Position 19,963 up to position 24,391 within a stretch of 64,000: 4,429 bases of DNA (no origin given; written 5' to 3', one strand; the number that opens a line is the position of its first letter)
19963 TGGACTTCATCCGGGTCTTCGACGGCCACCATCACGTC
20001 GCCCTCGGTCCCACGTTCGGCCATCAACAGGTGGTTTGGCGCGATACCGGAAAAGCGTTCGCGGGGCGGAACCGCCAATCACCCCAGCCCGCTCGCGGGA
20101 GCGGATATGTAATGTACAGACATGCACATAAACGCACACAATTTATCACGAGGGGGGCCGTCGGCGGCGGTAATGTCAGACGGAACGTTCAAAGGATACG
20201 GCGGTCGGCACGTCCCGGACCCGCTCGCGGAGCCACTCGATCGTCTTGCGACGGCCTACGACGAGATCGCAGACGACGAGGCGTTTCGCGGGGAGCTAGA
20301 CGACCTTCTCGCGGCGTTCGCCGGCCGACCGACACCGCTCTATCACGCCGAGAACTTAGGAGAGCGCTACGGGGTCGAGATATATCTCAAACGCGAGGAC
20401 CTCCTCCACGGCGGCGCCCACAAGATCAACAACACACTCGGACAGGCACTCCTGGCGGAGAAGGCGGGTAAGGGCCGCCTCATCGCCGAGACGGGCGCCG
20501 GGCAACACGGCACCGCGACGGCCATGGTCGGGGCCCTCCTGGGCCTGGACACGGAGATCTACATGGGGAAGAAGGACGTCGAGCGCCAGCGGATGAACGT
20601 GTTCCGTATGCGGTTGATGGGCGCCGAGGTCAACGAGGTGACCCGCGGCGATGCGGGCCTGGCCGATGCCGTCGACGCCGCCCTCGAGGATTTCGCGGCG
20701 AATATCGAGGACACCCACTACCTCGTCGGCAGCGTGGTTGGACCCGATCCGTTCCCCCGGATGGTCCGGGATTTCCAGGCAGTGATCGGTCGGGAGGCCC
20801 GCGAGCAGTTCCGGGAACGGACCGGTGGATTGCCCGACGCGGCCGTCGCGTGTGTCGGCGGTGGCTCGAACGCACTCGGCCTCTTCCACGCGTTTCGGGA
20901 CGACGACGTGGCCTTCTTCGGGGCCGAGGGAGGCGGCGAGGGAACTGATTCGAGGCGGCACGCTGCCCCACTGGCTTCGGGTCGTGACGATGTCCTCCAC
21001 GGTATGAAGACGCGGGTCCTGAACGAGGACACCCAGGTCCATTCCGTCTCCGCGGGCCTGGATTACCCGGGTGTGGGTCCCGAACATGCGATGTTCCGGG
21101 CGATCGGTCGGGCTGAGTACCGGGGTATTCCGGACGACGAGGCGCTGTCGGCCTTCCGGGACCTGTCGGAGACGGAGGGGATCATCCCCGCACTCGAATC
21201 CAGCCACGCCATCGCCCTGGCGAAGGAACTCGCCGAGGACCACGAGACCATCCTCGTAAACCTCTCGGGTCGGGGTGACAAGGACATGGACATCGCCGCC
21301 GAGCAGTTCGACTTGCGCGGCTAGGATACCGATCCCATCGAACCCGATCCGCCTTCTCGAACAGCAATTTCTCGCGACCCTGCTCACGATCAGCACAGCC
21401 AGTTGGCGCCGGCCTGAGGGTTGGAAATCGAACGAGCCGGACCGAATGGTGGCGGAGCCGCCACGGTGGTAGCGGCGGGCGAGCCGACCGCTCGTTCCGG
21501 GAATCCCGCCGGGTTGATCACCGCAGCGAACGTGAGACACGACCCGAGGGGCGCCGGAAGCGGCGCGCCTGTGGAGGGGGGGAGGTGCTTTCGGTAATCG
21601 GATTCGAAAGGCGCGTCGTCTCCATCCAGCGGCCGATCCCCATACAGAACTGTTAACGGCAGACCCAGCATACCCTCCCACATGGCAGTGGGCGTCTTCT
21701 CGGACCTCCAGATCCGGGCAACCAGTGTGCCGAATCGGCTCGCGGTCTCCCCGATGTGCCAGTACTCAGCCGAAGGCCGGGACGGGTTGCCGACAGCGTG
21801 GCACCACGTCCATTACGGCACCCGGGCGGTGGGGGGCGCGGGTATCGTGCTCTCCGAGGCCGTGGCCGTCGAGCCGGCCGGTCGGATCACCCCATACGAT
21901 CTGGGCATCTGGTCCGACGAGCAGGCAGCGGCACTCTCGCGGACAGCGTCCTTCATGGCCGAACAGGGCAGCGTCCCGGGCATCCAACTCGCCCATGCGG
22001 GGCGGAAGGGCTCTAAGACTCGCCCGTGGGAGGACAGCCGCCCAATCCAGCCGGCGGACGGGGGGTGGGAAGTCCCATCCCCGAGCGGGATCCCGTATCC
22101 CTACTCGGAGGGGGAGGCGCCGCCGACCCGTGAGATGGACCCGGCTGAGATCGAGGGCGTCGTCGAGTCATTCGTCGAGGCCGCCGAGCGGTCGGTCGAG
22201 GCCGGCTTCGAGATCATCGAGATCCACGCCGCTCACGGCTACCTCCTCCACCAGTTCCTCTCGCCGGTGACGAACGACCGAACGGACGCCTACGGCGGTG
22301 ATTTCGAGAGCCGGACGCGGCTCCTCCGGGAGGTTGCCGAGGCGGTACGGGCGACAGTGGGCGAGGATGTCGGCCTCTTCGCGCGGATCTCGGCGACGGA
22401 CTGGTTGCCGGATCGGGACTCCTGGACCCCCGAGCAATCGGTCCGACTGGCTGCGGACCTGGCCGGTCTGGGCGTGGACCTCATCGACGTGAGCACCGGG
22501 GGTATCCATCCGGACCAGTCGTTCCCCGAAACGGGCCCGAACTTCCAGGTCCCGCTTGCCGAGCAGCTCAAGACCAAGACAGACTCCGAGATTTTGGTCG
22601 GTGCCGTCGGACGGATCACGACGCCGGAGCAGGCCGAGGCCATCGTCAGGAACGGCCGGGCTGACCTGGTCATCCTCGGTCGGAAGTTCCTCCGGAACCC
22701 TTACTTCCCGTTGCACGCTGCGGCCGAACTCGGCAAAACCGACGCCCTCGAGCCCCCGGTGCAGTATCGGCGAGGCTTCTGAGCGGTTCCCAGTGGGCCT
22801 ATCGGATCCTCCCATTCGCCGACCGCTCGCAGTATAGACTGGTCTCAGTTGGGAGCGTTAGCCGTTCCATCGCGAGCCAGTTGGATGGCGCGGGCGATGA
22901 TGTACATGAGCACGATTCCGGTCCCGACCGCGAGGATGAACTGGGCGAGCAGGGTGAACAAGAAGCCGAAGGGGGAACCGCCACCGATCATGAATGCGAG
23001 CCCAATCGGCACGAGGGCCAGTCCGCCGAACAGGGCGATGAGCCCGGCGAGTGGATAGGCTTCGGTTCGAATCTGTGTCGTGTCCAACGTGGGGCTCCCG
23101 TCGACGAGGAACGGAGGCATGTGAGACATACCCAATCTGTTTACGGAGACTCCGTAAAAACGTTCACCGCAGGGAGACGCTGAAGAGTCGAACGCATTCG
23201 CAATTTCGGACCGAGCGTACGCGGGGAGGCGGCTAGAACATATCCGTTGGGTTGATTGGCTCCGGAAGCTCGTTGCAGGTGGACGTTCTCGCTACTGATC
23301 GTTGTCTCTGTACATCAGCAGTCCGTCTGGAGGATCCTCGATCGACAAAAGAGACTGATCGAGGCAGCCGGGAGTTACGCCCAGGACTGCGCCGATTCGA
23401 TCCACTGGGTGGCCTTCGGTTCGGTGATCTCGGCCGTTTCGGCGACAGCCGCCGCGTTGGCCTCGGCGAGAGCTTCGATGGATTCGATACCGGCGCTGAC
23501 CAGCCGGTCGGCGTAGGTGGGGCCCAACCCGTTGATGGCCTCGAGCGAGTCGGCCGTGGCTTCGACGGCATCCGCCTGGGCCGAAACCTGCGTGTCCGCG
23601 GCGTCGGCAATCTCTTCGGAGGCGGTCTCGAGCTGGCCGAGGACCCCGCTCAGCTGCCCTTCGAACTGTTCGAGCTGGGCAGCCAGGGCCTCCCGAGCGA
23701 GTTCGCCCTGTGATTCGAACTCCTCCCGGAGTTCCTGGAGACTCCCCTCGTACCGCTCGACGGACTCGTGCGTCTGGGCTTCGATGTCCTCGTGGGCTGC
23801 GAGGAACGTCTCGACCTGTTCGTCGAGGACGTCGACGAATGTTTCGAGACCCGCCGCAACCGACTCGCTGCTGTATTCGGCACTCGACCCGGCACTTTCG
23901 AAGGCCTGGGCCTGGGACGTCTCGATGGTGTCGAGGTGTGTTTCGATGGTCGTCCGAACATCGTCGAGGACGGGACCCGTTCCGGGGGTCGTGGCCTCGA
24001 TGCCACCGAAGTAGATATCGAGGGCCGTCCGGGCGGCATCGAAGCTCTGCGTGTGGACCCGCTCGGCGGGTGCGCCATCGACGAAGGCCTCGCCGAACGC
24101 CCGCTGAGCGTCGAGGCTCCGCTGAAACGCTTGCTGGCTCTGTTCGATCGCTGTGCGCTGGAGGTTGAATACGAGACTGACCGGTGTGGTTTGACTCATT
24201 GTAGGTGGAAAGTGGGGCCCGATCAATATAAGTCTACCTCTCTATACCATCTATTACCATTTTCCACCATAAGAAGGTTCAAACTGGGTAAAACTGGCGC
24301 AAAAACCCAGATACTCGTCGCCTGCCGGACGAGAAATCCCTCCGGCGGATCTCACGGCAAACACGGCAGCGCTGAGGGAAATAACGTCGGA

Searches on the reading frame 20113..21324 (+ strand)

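Call 14: search_protein_families(library=pfam, proteins=[window:20113-21324:+])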
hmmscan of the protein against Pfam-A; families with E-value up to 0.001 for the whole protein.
window:20113-21324:+ (403 aa): 1 family
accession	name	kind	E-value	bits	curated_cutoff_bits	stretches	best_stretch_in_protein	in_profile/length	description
PF00291.31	PALP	-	1.2e-42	146.7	35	1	70-386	4-295/295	Pyridoxal-phosphate dependent enzyme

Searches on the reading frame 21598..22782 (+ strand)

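Call 14: search_protein_families(library=pfam, proteins=[window:21598-22782:+])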
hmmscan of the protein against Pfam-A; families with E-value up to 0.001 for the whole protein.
window:21598-22782:+ (394 aa): 1 family
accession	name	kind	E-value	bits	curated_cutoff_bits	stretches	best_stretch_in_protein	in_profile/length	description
PF00724.26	Oxidored_FMN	-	1.6e-68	231.9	27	1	34-377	3-338/342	NADH:flavin oxidoreductase / NADH oxidase family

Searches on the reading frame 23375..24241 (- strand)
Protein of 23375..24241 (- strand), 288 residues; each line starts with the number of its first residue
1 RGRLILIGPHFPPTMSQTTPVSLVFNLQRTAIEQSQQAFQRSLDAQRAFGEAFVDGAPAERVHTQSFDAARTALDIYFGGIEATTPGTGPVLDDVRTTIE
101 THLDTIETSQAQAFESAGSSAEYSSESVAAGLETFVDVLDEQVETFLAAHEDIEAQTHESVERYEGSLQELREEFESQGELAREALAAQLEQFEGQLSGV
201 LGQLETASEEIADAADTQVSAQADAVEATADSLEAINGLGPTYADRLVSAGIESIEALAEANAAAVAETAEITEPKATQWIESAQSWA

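Call 14: search_protein_families(library=pfam, proteins=[window:23375-24241:-])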
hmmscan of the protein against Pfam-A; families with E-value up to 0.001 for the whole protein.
window:23375-24241:- (288 aa): 3 families
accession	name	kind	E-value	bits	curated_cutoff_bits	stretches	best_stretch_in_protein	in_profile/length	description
PF14520.12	HHH_5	-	3.9e-11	43.7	27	1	232-285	3-56/57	Helix-hairpin-helix domain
PF01442.23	Apolipoprotein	-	1.6e-07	31.6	90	1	148-279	48-180/190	Apolipoprotein A1/A4/E domain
PF14229.12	DUF4332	-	0.00075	20.1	23.2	1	225-270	48-92/122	Domain of unknown function (DUF4332)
